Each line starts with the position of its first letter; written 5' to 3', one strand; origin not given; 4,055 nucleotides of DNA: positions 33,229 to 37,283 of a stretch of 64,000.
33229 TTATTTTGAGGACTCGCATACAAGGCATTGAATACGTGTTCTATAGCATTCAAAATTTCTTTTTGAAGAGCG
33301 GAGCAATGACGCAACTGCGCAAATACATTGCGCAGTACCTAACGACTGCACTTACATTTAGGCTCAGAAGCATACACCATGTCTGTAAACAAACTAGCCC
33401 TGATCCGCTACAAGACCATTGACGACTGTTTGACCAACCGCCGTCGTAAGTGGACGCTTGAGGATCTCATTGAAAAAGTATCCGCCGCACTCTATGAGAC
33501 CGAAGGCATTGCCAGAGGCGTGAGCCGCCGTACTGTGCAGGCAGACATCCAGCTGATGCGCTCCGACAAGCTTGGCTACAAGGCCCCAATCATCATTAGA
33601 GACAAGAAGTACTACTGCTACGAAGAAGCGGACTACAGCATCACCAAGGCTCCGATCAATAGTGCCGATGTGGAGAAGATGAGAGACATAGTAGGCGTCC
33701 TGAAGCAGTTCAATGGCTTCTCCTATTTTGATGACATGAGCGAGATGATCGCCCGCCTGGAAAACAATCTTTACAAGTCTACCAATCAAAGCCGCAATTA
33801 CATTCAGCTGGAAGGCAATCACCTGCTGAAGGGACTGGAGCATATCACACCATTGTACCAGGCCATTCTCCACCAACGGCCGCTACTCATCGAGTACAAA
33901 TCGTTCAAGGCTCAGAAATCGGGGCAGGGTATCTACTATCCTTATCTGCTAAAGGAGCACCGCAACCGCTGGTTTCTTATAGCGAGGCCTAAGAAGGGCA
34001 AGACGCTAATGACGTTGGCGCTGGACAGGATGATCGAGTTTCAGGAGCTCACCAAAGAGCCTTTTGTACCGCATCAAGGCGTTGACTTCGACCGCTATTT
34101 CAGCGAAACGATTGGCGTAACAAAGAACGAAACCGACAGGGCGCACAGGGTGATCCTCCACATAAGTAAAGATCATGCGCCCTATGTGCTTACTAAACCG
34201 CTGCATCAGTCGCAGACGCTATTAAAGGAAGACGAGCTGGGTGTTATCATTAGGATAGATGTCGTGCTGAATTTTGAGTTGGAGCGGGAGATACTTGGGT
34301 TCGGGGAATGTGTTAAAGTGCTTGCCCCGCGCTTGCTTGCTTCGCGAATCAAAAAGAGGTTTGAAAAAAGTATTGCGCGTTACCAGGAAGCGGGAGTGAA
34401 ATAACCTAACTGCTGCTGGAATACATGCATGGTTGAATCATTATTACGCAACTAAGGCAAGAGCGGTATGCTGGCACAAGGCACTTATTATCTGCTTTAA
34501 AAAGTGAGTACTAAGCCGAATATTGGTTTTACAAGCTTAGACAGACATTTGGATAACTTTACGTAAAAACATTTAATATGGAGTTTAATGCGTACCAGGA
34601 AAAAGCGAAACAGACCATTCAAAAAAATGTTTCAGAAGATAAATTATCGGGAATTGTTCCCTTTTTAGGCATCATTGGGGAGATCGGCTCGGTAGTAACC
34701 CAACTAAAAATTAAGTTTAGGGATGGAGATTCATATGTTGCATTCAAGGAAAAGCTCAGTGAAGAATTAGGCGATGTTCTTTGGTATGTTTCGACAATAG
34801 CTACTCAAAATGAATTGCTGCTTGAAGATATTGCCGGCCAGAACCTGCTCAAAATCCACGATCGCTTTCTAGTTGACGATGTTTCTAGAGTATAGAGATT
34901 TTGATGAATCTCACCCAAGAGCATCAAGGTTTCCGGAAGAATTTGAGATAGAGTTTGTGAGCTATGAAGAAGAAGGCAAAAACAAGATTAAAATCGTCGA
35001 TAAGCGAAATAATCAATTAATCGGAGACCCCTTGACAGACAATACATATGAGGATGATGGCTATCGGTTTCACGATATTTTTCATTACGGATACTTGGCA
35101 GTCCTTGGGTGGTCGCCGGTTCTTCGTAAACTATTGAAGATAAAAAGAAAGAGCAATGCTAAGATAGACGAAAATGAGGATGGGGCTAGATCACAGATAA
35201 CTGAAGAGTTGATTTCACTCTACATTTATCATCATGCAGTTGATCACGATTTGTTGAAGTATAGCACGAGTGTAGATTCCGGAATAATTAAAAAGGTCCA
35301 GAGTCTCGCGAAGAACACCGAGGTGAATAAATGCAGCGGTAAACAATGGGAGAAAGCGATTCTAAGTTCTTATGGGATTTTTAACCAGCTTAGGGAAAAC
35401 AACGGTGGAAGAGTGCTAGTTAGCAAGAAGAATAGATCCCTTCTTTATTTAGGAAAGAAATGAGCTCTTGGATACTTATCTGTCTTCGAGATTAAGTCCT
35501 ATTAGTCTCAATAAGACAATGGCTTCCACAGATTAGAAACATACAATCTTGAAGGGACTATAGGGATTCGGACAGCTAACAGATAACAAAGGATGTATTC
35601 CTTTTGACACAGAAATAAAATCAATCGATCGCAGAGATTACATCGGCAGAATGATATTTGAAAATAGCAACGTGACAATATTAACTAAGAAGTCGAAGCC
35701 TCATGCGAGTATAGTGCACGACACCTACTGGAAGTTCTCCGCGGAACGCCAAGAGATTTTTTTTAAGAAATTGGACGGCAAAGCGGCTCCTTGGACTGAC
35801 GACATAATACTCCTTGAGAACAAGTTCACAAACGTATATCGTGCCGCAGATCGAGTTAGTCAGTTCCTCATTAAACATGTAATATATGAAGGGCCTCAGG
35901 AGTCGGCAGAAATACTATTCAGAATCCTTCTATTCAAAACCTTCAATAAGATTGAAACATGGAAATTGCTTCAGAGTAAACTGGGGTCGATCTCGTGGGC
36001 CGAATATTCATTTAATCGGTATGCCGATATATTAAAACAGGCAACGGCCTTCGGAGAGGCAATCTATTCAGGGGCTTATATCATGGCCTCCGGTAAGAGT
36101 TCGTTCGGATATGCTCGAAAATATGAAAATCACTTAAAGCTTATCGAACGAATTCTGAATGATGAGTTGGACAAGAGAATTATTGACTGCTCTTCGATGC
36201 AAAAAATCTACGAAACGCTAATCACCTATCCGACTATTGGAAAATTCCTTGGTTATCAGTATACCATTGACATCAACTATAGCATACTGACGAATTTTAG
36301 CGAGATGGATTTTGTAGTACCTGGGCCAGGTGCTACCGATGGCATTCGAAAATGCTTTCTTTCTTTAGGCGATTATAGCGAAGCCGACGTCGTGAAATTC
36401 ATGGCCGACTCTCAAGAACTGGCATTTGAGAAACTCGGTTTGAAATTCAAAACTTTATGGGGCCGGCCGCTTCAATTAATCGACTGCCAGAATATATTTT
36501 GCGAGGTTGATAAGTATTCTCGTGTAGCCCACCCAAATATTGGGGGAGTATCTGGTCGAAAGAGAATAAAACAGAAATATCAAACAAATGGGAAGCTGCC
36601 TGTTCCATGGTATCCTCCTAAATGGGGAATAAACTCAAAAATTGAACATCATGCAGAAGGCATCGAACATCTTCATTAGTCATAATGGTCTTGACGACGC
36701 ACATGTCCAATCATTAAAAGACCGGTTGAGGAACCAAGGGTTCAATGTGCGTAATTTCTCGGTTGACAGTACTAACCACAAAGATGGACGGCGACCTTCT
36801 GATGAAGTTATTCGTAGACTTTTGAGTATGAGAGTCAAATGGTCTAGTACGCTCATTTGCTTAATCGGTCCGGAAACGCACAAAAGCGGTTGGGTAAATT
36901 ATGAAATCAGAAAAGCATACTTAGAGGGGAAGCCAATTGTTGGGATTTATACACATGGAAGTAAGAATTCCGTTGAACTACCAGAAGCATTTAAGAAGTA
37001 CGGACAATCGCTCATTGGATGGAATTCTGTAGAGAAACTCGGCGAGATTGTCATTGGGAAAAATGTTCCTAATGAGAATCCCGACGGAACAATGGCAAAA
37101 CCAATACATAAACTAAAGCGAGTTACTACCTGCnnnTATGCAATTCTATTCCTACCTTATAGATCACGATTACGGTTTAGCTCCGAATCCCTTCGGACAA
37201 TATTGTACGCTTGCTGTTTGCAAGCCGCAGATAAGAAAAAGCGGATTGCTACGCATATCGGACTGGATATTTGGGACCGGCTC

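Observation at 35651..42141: Nine-gene, translationally coupled Thoeris-like operon with three TIR genes, SIR2-SLOG ThsA, a SLATT 2TM protein and a RelA/SpoT pyrophosphokinase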

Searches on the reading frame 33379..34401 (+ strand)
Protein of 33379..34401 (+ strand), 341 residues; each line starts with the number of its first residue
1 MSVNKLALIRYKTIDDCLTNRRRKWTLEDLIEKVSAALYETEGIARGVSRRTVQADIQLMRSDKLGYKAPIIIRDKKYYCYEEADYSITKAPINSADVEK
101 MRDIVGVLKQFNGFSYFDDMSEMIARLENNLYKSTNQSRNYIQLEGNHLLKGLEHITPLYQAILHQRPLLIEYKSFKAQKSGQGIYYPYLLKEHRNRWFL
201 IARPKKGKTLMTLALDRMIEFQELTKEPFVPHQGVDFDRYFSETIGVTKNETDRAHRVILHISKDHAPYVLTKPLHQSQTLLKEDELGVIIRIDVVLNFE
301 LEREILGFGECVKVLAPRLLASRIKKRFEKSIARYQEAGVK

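Call 9: search_protein_families(library=pfam, proteins=[window:33379-34401:+], max_evalue=0.01)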
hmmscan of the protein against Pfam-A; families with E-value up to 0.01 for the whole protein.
window:33379-34401:+ (341 aa): 2 families
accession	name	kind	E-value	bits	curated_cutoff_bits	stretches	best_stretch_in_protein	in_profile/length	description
PF13280.12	WYL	-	8.1e-11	42.2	21.8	1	154-220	1-67/70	WYL domain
PF25583.1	WCX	-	1.9e-08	34.9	23.9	1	255-329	2-73/76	WCX domain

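Call 10: search_protein_families(library=ncbifam, proteins=[window:33379-34401:+], max_evalue=0.01)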
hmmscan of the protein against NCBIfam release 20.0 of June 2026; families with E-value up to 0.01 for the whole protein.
window:33379-34401:+ (341 aa): 0 families

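Call 107: search_protein_families(library=padloc, proteins=[window:33379-34401:+], max_evalue=0.0001)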
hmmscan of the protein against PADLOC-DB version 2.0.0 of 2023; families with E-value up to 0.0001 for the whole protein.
window:33379-34401:+ (341 aa): 3 families
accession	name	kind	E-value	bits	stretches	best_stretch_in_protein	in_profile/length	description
PDLC01652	WYL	-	6.3e-25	86.4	1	154-330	18-160/162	"CAS-I,CAS-II,CAS-III,CAS-IV,CAS-V,CAS-VI; associated_signaling"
PDLC01457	WYL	-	5.4e-11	40.5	1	18-318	13-227/229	"CAS-I,CAS-II,CAS-III,CAS-IV,CAS-V,CAS-VI; associated_signaling"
PDLC01766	Cas3c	-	1.3e-08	31.6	1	126-336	112-317/1009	-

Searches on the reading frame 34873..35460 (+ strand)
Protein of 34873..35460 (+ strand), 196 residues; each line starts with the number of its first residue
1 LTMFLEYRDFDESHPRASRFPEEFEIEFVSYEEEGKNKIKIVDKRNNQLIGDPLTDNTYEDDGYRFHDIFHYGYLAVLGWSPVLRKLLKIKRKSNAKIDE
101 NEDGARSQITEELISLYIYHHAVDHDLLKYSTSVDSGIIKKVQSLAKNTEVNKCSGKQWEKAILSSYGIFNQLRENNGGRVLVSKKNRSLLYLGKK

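Call 9: search_protein_families(library=pfam, proteins=[window:34873-35460:+], max_evalue=0.01)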
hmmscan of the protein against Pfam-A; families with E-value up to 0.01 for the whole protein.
window:34873-35460:+ (196 aa): 1 family
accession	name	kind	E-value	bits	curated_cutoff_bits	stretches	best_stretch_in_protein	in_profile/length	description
PF18722.6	MazG_C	-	1.4e-65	220.8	29.7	1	8-193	4-187/190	MazG C-terminal domain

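Call 10: search_protein_families(library=ncbifam, proteins=[window:34873-35460:+], max_evalue=0.01)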
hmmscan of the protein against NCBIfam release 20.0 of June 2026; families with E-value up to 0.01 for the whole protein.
window:34873-35460:+ (196 aa): 0 families

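Call 107: search_protein_families(library=padloc, proteins=[window:34873-35460:+], max_evalue=0.0001)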
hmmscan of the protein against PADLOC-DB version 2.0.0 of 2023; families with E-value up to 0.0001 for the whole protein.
window:34873-35460:+ (196 aa): 0 families

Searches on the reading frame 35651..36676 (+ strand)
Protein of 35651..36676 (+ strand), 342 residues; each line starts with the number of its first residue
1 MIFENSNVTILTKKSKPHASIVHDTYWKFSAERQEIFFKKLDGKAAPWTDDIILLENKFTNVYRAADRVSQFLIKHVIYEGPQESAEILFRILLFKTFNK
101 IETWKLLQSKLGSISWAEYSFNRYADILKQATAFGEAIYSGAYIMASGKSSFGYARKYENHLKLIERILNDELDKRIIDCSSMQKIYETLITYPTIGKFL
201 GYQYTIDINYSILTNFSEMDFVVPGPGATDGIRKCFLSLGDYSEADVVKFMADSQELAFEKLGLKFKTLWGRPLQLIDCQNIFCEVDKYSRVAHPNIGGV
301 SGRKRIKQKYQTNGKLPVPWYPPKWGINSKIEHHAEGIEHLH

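Call 7: search_protein_families(library=pfam, proteins=[window:35651-36676:+], max_evalue=0.01)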
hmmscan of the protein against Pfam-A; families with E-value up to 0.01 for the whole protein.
window:35651-36676:+ (342 aa): 1 family
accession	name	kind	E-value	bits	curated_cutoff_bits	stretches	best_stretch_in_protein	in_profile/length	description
PF18723.6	HMUDK_hel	-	3.7e-109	364.9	25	1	21-298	2-280/281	5-hmdU DNA kinase, helical domain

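Call 8: search_protein_families(library=padloc, proteins=[window:35651-36676:+], max_evalue=0.01)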
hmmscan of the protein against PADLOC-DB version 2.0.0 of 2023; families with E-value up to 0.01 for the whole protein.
window:35651-36676:+ (342 aa): 0 families

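Call 10: search_protein_families(library=ncbifam, proteins=[window:35651-36676:+], max_evalue=0.01)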
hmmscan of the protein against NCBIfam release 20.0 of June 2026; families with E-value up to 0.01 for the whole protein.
window:35651-36676:+ (342 aa): 0 families

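Call 75: find_homologous_proteins(query=window:35651-36676:+, max_evalue=1e-10)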
Query window:35651-36676:+ (342 aa): 7999 proteins with E <= 1e-10 among 8000 candidates; the best 120 are listed.
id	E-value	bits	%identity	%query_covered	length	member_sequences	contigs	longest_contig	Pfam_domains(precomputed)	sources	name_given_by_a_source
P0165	1.7e-232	789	100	100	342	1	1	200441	PF18723.7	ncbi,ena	-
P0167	5.3e-138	478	64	95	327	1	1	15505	PF18723.7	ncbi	-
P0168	8.3e-138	477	63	95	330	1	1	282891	PF18723.7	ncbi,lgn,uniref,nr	ncbi:nucleotide kinase domain-containing protein [Parapedobacter koreensis]|uniref:5-hmdU DNA kinase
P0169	5.9e-137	475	63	94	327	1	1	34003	PF18723.7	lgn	-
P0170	7.0e-137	474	64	94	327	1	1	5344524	PF18723.7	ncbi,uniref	ncbi:nucleotide kinase domain-containing protein [Mucilaginibacter sp. CSA2-8R]|uniref:nucleotide ki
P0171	7.8e-137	474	62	94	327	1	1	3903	PF18723.7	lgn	-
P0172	1.2e-136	474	64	94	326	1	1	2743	PF18723.7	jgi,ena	-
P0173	1.4e-136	473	63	94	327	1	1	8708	PF18723.7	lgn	-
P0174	1.6e-136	473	62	95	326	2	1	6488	PF18723.7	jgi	jgi:hypothetical protein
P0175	3.2e-136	472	67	91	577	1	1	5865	PF02223.24,PF18723.7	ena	-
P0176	4.6e-136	472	64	94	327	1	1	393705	PF18723.7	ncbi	ncbi:hypothetical protein GCM10027037_33710 [Mucilaginibacter koreensis]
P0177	4.9e-136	472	64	93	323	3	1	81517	PF18723.7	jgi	jgi:hypothetical protein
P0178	7.4e-136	471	63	94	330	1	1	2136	PF18723.7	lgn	-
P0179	8.2e-136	471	62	95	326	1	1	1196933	PF18723.7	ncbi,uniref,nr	ncbi:nucleotide kinase domain-containing protein [Mucilaginibacter lacusdianchii]|uniref:nucleotide 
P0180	1.6e-135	470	63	94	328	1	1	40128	PF18723.7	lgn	-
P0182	4.2e-135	469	63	96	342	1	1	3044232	PF18723.7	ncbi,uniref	ncbi:nucleotide kinase domain-containing protein [Olivibacter oleidegradans]|uniref:Nucleotide kinas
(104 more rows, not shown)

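Call 76: find_encoding_contigs(protein=P0168, flank=6000, max_places=2)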
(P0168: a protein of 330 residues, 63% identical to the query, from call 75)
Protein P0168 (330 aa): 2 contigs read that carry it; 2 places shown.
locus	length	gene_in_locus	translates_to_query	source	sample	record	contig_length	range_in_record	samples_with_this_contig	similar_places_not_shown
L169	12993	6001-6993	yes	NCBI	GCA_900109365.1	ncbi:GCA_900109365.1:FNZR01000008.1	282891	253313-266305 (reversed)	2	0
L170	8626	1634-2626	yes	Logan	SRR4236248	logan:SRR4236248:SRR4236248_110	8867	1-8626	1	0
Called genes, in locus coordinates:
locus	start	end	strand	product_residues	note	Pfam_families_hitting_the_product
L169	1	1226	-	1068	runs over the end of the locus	PF13715:CarbopepD_reg_2, PF07715:Plug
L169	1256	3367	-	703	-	PF00578:AhpC-TSA, PF08534:Redoxin (weak), PF13905:Thioredoxin_8 (weak)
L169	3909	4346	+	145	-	-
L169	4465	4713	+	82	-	-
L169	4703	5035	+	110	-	PF06296:RelE, PF05016:ParE_toxin (weak)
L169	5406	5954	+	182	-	-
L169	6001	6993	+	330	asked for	PF18723:HMUDK_hel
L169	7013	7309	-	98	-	PF07659:DUF1599 (weak)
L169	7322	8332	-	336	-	PF00303:Thymidylat_synt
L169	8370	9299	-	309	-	PF18163:LD_cluster2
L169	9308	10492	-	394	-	PF13676:TIR_2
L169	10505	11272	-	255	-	PF08937:ThsB_TIR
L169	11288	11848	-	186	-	PF08937:ThsB_TIR, PF13676:TIR_2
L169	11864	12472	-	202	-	PF18753:Nmad2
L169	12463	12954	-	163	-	PF08937:ThsB_TIR, PF13676:TIR_2 (weak)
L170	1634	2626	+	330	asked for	PF18723:HMUDK_hel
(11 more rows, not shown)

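Call 77: find_encoding_contigs(protein=P0182, flank=6000, max_places=2)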
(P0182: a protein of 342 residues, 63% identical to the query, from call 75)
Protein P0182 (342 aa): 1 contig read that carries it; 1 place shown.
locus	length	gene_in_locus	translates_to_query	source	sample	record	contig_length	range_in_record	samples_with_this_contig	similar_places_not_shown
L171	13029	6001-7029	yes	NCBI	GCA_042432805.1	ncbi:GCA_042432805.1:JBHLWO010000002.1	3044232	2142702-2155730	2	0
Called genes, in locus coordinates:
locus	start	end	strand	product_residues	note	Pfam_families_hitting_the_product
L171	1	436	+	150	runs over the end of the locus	-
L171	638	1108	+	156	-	-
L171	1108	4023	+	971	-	-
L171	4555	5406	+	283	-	PF22769:DCD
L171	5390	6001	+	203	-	PF18722:MazG_C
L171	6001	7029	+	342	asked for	PF18723:HMUDK_hel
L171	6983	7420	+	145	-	PF13676:TIR_2 (weak)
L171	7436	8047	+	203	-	PF18753:Nmad2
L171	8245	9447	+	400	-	-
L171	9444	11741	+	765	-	-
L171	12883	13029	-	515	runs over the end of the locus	PF07693:KAP_NTPase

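Call 103: search_protein_families(library=ncbifam, proteins=[L169:8373-9299:-, L169:9311-10492:-], max_evalue=0.001)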
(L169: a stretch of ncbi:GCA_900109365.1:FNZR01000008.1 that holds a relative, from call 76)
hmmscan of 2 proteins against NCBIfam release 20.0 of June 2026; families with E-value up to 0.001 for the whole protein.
L169:8373-9299:- (309 aa): 0 families

L169:9311-10492:- (394 aa): 2 families
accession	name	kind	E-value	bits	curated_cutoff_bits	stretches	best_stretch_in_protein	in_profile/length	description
NF058526.1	Thoeris_type3_ThcB4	equivalog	2.5e-10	39.8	220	1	183-270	129-216/375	Thoeris type III anti-phage system protein ThcB4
NF042941.1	Retron_TIR_antiphage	equivalog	1.7e-06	27.1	600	1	183-258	341-416/464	TIR domain-containing anti-phage reverse transcriptase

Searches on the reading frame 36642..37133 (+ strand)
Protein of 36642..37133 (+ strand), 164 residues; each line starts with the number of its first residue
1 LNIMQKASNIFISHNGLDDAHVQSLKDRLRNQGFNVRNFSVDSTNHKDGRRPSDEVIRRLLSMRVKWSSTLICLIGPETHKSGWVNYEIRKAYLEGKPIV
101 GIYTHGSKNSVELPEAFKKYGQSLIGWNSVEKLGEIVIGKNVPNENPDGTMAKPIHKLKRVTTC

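Call 7: search_protein_families(library=pfam, proteins=[window:36642-37133:+], max_evalue=0.01)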
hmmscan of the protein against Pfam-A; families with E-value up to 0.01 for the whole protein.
window:36642-37133:+ (164 aa): 2 families
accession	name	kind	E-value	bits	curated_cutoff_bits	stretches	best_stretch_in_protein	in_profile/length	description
PF08937.16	ThsB_TIR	-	7.4e-19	68.4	21.2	1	11-108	1-99/100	Thoeris protein ThsB, TIR-like domain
PF13676.11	TIR_2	-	2.3e-08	35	28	1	10-104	1-91/122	TIR domain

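Call 8: search_protein_families(library=padloc, proteins=[window:36642-37133:+], max_evalue=0.01)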
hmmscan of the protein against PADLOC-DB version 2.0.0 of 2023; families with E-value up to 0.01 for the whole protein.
window:36642-37133:+ (164 aa): 13 families
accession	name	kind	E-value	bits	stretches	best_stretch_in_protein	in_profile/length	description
PDLC00418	ThsB1|ThsB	-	9.1e-41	137.3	1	4-160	1-152/155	TIR-like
PDLC04688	PDC-M50B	-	9.6e-15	53.2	1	18-110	14-106/162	-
PDLC00433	ThsB1|ThsB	-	8.6e-14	49.9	1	27-111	19-103/164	TIR-like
PDLC00431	ThsB1|ThsB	-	5.9e-13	47.5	1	38-112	33-107/162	TIR-like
PDLC00426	ThsB1|ThsB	-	8.8e-09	33.1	1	5-111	235-341/352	TIR-like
PDLC00425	ThsB1|ThsB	-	2.5e-08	31.4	1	6-122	250-364/389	TIR-like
PDLC00436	ThsB1|ThsB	-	1.3e-07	29.3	1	5-89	33-113/183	TIR-like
PDLC00429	ThsB1|ThsB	-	3.2e-06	25.3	1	52-117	49-117/167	TIR-like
PDLC00421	ThsB1|ThsB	-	3.7e-05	21.5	1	44-120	52-129/180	TIR-like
PDLC00422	ThsB1|ThsB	-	0.00029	18.4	1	7-89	40-120/194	TIR-like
PDLC02012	SAVED5--SAVED_TIR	-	0.0025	15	1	6-89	12-88/404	-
PDLC00419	ThsB1|ThsB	-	0.0032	15.3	1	6-90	26-106/165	TIR-like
PDLC00423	ThsB1|ThsB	-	0.0065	14.2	1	4-89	32-114/190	TIR-like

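Call 10: search_protein_families(library=ncbifam, proteins=[window:36642-37133:+], max_evalue=0.01)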
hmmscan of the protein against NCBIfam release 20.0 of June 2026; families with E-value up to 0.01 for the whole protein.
window:36642-37133:+ (164 aa): 1 family
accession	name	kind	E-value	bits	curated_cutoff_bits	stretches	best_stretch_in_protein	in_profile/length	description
NF058526.1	Thoeris_type3_ThcB4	equivalog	0.0079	15.1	220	1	2-102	122-215/375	Thoeris type III anti-phage system protein ThcB4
